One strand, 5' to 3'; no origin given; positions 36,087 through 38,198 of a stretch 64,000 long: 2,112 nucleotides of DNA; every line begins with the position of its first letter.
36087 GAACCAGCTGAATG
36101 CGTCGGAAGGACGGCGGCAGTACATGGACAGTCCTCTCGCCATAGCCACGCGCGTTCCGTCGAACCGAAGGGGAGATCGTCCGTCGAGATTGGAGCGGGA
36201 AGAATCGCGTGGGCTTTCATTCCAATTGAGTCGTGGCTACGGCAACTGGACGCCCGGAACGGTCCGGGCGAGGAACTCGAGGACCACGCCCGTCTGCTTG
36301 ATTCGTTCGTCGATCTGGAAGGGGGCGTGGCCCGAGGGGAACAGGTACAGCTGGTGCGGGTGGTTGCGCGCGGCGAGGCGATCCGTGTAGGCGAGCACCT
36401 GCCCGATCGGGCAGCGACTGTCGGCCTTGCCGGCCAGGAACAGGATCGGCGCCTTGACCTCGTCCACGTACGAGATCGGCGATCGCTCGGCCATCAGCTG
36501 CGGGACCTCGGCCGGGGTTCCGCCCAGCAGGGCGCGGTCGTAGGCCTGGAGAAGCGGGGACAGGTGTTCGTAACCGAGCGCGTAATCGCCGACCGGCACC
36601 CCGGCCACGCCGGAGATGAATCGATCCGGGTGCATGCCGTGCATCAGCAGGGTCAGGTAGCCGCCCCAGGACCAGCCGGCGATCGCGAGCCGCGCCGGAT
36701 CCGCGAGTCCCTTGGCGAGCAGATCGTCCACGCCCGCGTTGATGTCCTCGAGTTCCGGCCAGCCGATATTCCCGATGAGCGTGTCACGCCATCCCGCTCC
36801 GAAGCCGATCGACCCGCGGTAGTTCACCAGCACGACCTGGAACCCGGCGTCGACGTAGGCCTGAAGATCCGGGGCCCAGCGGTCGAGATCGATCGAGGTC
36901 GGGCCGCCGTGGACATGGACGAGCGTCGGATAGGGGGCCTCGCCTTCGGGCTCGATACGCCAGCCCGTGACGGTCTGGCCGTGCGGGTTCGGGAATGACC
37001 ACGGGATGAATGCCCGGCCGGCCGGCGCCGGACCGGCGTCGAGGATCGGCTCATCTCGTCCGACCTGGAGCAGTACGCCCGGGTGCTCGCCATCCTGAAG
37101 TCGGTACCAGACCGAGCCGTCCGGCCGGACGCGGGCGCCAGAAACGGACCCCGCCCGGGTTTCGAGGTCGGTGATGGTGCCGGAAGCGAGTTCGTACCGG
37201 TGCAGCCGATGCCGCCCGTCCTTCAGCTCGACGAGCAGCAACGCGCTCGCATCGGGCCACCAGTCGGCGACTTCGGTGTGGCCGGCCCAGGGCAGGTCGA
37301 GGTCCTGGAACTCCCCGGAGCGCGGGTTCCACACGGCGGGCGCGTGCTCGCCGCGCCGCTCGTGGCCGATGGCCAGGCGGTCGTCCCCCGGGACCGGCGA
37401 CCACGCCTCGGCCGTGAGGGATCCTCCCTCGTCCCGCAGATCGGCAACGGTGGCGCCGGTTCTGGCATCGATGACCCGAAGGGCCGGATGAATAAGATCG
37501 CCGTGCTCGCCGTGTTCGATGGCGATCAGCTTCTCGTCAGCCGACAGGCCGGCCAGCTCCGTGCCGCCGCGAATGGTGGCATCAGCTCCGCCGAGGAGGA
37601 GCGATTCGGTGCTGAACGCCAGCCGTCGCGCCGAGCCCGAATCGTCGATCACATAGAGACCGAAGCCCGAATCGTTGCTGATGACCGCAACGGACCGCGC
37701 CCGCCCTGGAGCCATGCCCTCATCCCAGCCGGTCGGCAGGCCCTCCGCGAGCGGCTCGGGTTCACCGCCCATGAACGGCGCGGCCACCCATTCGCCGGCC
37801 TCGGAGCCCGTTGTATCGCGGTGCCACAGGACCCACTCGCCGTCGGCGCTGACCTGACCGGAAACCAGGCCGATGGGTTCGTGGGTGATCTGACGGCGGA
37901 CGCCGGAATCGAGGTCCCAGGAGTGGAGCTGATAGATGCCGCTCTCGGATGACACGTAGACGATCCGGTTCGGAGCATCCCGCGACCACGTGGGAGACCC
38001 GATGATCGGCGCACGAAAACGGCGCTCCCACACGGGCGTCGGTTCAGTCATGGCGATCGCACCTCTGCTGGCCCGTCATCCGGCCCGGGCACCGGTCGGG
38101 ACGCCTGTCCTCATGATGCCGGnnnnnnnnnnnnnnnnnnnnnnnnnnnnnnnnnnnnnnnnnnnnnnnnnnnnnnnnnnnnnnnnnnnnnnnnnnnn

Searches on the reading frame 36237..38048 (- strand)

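Call 69: search_protein_families(library=pfam, proteins=[window:36237-38048:-], max_evalue=0.0001)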
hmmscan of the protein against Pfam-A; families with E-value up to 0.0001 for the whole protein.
window:36237-38048:- (603 aa): 6 families
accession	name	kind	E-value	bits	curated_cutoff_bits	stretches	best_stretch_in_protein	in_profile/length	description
PF00326.27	Peptidase_S9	-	1.6e-35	123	22.6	1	396-596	8-209/213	Prolyl oligopeptidase family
PF20434.5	BD-FAE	-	1.1e-10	41.9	26.8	1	504-552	161-209/215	BD-FAE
PF02129.25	Peptidase_S15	-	1.5e-06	28.6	23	0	368-475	14-118/262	X-Pro dipeptidyl-peptidase (S15 family)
PF00561.26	Abhydrolase_1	-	4.1e-06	27.1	25.8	1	374-524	1-140/245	alpha/beta hydrolase fold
PF01738.24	DLH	-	4.9e-06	26.7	21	1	435-577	80-189/217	Dienelactone hydrolase family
PF12697.13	Abhydrolase_6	-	5.9e-05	24.3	26.3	1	376-530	1-133/217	Alpha/beta hydrolase family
